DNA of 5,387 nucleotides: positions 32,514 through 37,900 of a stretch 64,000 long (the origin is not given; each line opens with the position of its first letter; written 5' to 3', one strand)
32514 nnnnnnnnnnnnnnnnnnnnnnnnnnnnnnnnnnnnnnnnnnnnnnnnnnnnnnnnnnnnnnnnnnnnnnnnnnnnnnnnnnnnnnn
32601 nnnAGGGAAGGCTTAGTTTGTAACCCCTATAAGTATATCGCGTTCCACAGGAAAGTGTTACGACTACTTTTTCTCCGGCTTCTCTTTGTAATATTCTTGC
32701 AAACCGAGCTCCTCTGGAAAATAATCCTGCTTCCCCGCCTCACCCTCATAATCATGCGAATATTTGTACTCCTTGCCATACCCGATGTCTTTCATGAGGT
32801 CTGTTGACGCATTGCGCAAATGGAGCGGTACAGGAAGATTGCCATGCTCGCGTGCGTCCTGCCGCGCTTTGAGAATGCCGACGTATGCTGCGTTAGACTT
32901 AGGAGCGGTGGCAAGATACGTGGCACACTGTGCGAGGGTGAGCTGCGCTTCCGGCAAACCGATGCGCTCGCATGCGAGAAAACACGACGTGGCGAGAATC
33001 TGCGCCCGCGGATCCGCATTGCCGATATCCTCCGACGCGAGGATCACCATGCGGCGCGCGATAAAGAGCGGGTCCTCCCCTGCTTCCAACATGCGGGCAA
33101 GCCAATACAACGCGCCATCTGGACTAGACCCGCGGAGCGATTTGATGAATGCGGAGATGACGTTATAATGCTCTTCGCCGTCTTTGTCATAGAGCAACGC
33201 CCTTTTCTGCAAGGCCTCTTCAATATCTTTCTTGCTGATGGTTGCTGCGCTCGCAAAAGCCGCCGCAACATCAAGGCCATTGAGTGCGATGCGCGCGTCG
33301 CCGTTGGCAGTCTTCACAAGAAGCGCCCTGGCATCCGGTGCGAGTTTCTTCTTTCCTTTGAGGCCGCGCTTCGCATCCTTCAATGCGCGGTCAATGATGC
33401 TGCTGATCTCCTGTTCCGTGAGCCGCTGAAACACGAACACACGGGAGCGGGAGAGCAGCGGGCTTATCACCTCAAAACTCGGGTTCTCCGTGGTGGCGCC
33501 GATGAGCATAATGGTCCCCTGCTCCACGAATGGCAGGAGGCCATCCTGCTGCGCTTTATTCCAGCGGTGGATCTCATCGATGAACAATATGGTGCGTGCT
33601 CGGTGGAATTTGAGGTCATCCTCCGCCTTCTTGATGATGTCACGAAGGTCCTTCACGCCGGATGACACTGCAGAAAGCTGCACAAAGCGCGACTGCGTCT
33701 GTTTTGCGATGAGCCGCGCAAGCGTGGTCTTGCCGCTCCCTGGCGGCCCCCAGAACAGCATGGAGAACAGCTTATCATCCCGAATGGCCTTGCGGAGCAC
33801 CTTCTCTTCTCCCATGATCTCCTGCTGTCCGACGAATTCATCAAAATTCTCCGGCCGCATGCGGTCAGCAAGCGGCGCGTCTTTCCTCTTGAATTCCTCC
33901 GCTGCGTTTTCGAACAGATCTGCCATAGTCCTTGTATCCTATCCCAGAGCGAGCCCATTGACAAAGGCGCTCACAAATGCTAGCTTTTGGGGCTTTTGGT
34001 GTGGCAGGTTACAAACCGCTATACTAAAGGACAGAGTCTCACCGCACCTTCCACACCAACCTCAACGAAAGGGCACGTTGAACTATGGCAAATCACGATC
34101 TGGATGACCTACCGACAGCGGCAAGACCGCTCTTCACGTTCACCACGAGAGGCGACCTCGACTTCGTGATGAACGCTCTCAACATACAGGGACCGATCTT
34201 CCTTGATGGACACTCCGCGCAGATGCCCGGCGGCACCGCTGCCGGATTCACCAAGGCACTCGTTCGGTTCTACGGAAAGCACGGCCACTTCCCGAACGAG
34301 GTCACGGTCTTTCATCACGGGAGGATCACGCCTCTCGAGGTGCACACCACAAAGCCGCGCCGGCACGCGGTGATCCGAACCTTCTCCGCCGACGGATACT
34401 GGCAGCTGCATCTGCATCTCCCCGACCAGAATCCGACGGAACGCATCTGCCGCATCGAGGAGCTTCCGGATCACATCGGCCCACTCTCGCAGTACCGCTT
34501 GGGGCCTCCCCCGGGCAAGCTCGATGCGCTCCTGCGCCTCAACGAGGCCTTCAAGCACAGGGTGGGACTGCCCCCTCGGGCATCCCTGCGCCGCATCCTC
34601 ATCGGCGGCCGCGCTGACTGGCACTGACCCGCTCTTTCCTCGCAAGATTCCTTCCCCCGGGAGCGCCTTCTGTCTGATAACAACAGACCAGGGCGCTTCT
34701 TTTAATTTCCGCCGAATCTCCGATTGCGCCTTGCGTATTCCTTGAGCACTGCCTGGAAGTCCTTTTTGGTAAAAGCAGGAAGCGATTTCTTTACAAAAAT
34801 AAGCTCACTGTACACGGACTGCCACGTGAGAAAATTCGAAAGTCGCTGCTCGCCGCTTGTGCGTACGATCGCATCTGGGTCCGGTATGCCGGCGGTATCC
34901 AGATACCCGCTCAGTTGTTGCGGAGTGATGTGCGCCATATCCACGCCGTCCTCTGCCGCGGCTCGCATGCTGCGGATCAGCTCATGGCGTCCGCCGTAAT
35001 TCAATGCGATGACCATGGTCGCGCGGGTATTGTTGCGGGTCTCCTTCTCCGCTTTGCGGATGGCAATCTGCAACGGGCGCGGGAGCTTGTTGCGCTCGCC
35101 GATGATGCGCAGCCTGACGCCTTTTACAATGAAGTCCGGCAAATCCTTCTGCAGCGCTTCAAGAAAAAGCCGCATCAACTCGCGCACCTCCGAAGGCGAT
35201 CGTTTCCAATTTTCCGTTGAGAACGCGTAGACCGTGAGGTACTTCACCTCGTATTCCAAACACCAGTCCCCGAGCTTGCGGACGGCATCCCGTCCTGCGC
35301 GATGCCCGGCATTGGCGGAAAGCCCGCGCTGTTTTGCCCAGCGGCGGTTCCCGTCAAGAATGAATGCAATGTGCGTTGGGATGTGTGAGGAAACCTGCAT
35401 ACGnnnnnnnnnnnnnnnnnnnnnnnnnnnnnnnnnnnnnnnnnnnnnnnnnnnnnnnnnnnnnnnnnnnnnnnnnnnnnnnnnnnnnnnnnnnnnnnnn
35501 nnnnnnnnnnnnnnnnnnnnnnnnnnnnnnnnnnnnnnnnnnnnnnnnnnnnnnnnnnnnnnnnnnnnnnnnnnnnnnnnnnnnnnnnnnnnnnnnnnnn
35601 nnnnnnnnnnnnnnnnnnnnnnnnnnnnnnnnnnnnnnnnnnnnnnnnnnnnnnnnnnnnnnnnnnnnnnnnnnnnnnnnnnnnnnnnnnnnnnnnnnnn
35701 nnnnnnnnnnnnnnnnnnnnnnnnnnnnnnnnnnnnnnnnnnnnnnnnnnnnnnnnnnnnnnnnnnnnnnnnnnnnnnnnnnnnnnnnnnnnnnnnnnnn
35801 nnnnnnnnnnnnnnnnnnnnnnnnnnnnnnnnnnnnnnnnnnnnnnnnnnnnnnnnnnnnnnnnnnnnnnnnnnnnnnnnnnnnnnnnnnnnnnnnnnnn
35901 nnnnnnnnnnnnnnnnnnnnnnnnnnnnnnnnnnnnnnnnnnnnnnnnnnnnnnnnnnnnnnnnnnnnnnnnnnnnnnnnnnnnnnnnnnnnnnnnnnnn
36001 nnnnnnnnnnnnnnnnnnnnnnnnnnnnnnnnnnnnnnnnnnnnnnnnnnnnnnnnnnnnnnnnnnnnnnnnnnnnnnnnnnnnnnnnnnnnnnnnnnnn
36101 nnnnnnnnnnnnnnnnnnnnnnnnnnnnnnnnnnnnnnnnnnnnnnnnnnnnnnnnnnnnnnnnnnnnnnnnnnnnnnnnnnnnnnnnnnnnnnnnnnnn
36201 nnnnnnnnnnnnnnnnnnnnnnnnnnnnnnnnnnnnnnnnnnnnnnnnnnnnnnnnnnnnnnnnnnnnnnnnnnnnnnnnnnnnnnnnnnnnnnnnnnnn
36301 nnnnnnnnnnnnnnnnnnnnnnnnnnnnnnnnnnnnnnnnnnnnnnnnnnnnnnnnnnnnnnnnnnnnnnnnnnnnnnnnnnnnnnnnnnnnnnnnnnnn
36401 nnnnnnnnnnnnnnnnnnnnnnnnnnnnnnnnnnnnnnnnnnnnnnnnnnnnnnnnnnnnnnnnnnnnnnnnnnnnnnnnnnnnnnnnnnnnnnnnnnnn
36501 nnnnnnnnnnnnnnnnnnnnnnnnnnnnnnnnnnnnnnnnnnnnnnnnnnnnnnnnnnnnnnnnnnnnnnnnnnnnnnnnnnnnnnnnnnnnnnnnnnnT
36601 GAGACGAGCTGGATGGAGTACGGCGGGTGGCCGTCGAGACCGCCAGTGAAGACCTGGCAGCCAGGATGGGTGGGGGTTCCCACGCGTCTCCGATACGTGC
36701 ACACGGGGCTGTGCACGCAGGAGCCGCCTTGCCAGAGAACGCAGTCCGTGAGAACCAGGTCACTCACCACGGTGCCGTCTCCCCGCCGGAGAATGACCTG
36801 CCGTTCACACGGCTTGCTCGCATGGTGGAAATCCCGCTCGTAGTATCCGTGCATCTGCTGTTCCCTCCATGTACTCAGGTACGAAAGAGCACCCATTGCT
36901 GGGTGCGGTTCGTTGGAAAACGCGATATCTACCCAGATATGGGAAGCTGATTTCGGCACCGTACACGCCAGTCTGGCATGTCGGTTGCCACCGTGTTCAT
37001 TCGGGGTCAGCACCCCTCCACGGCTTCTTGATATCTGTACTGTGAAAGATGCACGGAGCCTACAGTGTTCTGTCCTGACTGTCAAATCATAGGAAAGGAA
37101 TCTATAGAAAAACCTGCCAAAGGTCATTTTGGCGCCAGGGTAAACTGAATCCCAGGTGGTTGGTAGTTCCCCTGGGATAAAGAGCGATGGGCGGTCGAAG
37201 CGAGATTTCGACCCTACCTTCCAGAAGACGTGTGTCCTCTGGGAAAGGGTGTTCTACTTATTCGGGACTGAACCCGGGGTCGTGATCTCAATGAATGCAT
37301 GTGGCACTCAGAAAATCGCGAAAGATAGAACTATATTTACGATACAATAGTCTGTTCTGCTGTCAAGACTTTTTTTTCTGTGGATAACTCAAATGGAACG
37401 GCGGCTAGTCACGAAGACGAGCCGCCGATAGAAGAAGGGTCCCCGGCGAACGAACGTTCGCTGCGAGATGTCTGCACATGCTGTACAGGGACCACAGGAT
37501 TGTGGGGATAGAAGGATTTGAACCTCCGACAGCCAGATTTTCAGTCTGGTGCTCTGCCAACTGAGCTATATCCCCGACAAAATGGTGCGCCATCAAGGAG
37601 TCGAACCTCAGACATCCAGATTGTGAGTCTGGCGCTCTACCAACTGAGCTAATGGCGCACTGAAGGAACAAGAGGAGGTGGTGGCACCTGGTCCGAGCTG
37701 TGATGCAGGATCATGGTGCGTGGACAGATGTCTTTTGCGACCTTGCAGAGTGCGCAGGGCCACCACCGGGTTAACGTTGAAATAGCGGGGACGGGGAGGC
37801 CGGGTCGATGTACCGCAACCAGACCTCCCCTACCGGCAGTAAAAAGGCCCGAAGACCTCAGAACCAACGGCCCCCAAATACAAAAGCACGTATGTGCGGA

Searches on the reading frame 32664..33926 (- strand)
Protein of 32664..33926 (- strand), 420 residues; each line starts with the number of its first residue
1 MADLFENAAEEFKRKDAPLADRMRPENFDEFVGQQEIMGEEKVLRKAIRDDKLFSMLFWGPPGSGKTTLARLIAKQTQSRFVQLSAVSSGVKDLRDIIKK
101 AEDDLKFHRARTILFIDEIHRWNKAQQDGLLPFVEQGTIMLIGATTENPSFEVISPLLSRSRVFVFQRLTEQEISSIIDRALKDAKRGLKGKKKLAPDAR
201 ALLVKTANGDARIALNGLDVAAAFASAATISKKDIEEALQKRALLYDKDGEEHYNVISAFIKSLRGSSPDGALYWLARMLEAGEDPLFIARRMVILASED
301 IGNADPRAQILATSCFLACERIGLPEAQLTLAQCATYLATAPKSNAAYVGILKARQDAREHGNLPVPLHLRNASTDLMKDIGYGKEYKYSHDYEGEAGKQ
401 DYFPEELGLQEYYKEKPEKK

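Call 32: search_protein_families(library=pfam, proteins=[window:32664-33926:-], max_evalue=0.00001)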
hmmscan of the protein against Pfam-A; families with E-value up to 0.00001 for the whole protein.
window:32664-33926:- (420 aa): 7 families
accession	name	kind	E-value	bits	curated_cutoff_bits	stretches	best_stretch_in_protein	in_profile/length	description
PF12002.13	MgsA_C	-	1.1e-64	217.8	27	1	266-418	1-153/167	MgsA AAA+ ATPase C terminal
PF16193.11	AAA_assoc_2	-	1.8e-24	86.2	34.3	1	192-265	4-81/81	AAA C-terminal domain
PF00004.35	AAA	-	1.2e-18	68.3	21.2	1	56-163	1-123/131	ATPase family associated with various cellular activities (AAA)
PF05496.18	RuvB_N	-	2e-16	60.6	27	1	23-141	1-115/159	Holliday junction DNA helicase RuvB P-loop domain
PF07728.20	AAA_5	-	9.8e-07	29.3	22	1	56-147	2-103/139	AAA domain (dynein-related subfamily)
PF00158.32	Sigma54_activat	-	4.7e-06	26.8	20.2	0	111-148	94-131/168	Sigma-54 interaction domain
PF14532.12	Sigma54_activ_2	-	6.7e-06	26.8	25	0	55-137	23-96/138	Sigma-54 interaction domain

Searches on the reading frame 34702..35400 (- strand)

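Call 32: search_protein_families(library=pfam, proteins=[window:34702-35400:-], max_evalue=0.00001)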
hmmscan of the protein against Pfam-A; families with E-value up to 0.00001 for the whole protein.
window:34702-35400:- (232 aa): 1 family
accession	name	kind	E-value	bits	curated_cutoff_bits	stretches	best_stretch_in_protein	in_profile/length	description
PF01255.24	Prenyltransf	-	1.4e-78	263.9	27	1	14-230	1-219/219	Putative undecaprenyl diphosphate synthase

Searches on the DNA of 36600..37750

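Call 85: search_rna_families(source=window, start=36600, end=37750, threshold=evalue, max_evalue=1)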
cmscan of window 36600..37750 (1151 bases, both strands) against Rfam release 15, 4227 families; matches with E-value up to 1: 6.
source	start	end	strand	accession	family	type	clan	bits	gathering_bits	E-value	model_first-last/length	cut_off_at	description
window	37503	37575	-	RF00005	tRNA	Gene; tRNA;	CL00001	76.4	29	9.9e-17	1-71/71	no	tRNA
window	37586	37658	-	RF00005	tRNA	Gene; tRNA;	CL00001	69.7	29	6.7e-15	1-71/71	no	tRNA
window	37585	37658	+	RF04354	Plastid-ycf2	Cis-reg;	-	32.7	65.7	0.00012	1-75/75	no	Plastid-ycf2 5UTR RNA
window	37502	37575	+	RF04354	Plastid-ycf2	Cis-reg;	-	32.5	65.7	0.00014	1-75/75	no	Plastid-ycf2 5UTR RNA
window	36922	37037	-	RF00162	SAM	Cis-reg; riboswitch;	CL00012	27.2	44.4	0.0014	1-108/108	no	SAM riboswitch aptamer (S box leader)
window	37523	37635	-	RF02553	YrlA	Gene; sRNA;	-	23.8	69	0.021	1-114/114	no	Y RNA-like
